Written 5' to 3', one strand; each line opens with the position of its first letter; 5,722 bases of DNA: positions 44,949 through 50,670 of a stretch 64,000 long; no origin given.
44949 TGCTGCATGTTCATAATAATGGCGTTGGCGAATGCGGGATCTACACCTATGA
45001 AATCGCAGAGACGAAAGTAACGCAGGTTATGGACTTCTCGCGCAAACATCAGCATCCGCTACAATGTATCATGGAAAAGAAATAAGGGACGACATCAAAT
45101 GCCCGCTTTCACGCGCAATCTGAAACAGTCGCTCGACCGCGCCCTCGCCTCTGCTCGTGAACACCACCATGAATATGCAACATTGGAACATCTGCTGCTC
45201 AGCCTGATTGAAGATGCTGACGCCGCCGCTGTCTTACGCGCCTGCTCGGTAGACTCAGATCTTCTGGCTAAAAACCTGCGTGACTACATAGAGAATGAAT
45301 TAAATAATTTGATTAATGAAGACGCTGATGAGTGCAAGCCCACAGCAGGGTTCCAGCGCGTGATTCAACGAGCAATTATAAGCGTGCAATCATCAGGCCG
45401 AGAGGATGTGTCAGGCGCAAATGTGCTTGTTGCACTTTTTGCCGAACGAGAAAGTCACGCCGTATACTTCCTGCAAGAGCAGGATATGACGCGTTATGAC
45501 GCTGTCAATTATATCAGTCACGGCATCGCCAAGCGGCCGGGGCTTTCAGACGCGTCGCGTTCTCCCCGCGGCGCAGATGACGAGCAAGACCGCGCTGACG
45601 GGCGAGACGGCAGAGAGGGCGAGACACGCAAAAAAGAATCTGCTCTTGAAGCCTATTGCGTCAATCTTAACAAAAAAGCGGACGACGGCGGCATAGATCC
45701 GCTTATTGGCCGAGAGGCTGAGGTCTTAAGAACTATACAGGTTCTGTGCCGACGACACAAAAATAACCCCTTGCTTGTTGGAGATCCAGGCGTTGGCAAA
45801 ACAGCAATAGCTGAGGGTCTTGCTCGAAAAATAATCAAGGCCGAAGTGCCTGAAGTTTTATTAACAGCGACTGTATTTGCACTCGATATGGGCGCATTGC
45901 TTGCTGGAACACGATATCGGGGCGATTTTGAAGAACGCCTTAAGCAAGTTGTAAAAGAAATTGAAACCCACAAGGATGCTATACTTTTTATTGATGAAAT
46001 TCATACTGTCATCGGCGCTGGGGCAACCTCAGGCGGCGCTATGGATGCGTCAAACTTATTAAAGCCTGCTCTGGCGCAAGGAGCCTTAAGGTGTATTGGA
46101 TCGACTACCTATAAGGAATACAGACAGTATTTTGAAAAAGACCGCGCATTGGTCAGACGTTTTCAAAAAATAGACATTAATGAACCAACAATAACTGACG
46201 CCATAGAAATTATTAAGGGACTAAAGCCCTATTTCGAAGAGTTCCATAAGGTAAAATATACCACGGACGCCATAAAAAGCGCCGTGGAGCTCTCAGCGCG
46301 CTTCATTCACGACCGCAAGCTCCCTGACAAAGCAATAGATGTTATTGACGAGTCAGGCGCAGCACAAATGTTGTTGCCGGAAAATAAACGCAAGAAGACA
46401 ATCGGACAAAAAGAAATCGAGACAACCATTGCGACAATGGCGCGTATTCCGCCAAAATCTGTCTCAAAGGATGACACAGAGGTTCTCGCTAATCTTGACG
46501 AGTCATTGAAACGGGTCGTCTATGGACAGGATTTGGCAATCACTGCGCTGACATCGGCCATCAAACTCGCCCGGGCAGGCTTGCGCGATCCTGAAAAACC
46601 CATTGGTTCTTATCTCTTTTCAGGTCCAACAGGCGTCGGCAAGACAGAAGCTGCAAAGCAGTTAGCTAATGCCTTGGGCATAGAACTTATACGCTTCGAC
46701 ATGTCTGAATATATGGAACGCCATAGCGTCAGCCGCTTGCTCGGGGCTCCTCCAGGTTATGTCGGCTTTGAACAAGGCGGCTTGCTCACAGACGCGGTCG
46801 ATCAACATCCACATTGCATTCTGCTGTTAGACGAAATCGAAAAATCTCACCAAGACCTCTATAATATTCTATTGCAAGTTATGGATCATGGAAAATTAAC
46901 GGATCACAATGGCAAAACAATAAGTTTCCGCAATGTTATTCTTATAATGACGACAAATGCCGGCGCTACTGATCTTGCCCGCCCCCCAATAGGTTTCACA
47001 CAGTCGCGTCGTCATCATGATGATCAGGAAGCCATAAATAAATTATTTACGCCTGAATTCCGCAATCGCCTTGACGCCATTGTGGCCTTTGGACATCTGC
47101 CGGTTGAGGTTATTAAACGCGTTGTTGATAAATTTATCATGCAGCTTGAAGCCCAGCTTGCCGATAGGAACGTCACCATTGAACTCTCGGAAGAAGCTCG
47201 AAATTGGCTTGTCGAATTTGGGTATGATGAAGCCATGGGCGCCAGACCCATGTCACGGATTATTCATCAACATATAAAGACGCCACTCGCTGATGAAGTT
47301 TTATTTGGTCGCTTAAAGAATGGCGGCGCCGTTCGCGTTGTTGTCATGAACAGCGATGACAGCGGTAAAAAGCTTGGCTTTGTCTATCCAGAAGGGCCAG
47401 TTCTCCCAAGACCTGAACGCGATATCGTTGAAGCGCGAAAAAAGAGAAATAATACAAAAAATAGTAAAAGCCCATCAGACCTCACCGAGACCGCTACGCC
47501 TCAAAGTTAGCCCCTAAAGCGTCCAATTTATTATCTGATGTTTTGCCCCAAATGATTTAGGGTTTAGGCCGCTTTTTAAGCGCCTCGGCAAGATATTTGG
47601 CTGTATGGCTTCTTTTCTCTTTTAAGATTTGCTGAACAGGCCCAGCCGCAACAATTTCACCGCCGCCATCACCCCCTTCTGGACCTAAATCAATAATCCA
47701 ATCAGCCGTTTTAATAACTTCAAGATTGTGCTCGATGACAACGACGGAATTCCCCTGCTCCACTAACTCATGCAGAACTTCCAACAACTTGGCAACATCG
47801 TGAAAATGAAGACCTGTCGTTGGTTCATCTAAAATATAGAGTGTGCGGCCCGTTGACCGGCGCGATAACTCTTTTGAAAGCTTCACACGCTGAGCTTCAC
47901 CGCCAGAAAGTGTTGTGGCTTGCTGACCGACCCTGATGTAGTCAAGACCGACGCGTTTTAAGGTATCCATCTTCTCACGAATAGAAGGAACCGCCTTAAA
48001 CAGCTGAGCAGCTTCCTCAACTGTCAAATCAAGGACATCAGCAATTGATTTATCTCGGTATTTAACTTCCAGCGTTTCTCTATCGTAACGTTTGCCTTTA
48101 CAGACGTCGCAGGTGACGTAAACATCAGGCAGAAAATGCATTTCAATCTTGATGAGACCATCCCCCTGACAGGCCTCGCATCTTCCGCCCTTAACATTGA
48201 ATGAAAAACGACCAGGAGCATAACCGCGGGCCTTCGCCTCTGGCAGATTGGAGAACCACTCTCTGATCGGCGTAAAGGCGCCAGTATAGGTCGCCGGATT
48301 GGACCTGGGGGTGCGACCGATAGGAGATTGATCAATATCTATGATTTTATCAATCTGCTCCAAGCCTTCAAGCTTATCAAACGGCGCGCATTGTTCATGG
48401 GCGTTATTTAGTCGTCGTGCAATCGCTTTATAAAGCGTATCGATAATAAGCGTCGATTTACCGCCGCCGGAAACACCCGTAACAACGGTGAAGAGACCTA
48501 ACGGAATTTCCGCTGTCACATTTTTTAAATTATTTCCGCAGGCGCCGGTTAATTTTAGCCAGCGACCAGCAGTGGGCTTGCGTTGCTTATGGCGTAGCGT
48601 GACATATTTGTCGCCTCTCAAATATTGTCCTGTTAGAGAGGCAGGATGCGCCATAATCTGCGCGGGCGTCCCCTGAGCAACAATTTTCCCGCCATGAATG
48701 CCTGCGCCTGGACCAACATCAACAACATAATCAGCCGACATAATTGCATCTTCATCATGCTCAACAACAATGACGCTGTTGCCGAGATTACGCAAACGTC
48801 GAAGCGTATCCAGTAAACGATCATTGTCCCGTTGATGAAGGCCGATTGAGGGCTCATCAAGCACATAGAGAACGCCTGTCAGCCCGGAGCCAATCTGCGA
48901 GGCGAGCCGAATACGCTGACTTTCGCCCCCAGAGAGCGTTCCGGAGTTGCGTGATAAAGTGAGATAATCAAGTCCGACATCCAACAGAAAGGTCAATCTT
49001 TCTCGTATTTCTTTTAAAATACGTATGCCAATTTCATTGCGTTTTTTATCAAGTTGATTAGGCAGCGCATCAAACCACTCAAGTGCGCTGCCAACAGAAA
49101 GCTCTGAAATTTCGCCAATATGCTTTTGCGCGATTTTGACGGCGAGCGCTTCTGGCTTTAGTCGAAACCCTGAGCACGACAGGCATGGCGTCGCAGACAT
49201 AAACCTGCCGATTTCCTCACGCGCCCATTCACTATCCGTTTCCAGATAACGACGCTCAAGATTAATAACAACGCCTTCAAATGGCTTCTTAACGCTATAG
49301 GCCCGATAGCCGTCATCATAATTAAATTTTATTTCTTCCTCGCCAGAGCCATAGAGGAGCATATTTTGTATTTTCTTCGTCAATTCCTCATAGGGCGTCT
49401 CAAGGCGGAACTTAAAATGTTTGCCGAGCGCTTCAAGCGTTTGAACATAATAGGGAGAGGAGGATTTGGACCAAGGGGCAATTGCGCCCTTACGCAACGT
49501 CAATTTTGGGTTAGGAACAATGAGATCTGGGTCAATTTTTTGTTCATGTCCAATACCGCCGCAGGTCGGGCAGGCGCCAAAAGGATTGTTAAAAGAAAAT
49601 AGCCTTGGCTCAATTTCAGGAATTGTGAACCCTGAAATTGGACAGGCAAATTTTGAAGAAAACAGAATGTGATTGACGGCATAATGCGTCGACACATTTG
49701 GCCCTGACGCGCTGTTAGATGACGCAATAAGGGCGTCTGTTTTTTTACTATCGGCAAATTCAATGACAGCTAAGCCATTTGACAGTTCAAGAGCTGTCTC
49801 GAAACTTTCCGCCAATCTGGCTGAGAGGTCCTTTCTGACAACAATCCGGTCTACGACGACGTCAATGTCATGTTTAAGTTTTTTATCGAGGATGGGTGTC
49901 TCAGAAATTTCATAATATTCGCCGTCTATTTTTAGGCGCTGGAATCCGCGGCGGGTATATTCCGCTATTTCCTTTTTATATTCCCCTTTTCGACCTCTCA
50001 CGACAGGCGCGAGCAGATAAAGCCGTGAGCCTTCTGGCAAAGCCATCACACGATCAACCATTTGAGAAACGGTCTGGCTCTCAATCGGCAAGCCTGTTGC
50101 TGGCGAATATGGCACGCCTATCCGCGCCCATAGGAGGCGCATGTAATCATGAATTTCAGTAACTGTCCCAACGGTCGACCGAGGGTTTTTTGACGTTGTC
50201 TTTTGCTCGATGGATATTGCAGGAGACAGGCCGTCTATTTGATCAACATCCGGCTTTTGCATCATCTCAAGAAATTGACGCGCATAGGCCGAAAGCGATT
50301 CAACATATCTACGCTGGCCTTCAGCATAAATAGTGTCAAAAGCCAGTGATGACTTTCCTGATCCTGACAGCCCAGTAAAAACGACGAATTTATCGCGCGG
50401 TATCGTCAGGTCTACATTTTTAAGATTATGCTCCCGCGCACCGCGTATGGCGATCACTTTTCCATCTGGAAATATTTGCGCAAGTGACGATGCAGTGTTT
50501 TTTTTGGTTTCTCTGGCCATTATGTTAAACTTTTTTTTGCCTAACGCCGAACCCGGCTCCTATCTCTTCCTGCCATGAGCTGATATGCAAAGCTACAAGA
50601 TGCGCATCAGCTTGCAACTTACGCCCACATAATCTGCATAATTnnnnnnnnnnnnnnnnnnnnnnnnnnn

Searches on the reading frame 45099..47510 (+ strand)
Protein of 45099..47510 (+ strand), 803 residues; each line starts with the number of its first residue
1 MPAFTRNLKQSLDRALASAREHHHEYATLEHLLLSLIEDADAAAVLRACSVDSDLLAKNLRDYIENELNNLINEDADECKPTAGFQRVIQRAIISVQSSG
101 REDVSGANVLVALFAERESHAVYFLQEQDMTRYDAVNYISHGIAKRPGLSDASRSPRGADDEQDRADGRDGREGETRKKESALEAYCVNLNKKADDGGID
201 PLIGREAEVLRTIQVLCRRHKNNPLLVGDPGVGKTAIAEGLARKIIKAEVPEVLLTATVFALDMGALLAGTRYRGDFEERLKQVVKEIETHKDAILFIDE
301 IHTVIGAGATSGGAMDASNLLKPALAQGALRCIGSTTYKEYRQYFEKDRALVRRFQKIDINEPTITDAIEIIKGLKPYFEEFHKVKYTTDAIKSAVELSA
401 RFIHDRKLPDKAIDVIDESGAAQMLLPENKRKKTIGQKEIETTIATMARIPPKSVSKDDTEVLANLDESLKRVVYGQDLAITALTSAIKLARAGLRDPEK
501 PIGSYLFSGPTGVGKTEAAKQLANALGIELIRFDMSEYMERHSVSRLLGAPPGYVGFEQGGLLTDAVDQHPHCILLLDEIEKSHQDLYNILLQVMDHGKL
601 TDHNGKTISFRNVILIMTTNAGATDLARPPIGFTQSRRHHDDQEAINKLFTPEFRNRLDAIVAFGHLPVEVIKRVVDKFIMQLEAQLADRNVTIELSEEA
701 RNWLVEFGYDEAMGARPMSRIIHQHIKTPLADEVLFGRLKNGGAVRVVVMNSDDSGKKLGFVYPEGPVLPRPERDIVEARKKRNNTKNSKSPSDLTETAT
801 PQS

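Call 45: search_protein_families(library=pfam, proteins=[window:45099-47510:+], max_evalue=0.001)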
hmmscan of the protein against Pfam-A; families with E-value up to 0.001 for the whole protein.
window:45099-47510:+ (803 aa): 26 families (the best 25 are shown)
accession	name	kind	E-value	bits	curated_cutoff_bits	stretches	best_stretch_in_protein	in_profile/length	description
PF07724.20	AAA_2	-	5.2e-61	205.9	27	1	500-661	1-166/166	AAA domain (Cdc48 subfamily)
PF00004.35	AAA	-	3e-30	105.8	21.2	2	225-357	2-125/131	ATPase family associated with various cellular activities (AAA)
PF10431.15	ClpB_D2-small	-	8.4e-27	93.5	21.9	1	669-747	3-81/81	C-terminal, D2-small domain, of ClpB protein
PF17871.7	AAA_lid_9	-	8.1e-26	90.4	22.8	1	365-466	2-100/104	AAA lid domain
PF07728.20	AAA_5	-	1.8e-19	70.5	22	2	506-622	3-124/139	AAA domain (dynein-related subfamily)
PF13401.12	AAA_22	-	3.3e-12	47.3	27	2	504-597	7-110/130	AAA domain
PF02861.25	Clp_N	-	1.8e-09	38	20.7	1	15-64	1-52/53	Clp amino terminal domain, pathogenicity island component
PF00158.32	Sigma54_activat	-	2.3e-09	37.6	20.2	1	505-621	25-143/168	Sigma-54 interaction domain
PF13191.12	AAA_16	-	6.3e-09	37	32.6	1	201-295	1-92/167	AAA ATPase domain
PF12775.13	AAA_7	-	7.1e-07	29.4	25.8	0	216-251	28-63/181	P-loop containing dynein motor region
PF20720.3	nSTAND3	-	2e-06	28.1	27.2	0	222-250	18-46/155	Novel STAND NTPase 3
PF13173.12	AAA_14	-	2.5e-06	28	27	0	226-308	7-78/129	AAA domain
PF13238.12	AAA_18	-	3.6e-06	27.9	29.4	0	225-245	2-22/128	AAA domain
PF07726.17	AAA_3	-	3.8e-06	27.3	27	0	506-620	3-110/131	ATPase family associated with various cellular activities (AAA)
PF01695.23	IstB_IS21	-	5.2e-06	26.6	24.1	0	219-287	90-154/238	IstB-like ATP binding protein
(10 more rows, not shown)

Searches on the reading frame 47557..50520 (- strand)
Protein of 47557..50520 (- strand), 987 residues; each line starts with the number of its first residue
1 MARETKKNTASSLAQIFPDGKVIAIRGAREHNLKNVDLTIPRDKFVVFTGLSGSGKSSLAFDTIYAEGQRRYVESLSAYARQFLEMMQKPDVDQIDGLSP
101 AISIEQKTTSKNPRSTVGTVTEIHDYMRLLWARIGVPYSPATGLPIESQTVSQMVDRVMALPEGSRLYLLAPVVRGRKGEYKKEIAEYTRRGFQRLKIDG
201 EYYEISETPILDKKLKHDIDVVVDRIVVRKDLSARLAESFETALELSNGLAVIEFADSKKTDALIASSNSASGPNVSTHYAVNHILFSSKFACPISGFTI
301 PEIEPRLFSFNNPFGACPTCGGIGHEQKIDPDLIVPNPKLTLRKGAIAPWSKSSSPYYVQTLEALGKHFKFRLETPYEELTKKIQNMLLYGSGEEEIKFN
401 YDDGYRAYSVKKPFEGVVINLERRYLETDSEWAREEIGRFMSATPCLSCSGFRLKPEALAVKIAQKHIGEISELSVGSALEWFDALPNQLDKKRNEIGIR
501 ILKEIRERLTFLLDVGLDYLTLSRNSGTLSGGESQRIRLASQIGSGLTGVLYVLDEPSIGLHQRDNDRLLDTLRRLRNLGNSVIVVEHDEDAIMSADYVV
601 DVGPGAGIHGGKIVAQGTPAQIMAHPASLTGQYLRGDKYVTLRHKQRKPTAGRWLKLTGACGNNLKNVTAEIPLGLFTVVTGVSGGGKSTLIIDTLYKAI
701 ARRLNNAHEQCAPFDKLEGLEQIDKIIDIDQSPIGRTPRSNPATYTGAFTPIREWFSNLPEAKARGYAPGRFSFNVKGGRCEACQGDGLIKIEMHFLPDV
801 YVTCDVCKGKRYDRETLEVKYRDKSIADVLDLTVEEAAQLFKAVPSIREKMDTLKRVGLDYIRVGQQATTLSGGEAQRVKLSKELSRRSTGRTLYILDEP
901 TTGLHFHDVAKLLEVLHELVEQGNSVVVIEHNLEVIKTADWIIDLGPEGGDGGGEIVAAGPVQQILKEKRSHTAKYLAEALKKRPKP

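Call 45: search_protein_families(library=pfam, proteins=[window:47557-50520:-], max_evalue=0.001)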
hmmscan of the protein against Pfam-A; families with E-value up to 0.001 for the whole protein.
window:47557-50520:- (987 aa): 10 families
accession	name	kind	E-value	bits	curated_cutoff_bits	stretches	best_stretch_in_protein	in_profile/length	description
PF17755.6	UvrA_DNA-bind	-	9.5e-44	148.6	23.2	1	330-438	1-109/110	UvrA DNA-binding domain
PF17760.6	UvrA_inter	-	3.6e-39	133.4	23.3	1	149-256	1-108/109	UvrA interaction domain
PF00005.33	ABC_tran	-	5.6e-19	69.5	25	1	833-902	75-137/137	ABC transporter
PF02463.25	SMC_N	-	2e-09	37.7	40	0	869-943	135-209/220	RecF/RecN/SMC N terminal domain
PF13191.12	AAA_16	-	8.6e-07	30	32.6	0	676-714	25-66/167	AAA ATPase domain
PF13555.12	AAA_29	-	2.7e-06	27.5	27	0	675-693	23-42/61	P-loop containing region of AAA domain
PF20703.3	nSTAND1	-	5.1e-05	23.5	27.1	0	29-101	19-87/379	Novel STAND NTPase 1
PF03193.22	RsgA_GTPase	-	7.1e-05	23.1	30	0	21-60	85-123/174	RsgA GTPase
PF13481.12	AAA_25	-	0.00013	22.1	27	0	34-63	24-53/195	AAA domain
PF00684.25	DnaJ_CXXCXGXG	-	0.00036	21.2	32.7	0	780-810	17-50/65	DnaJ central domain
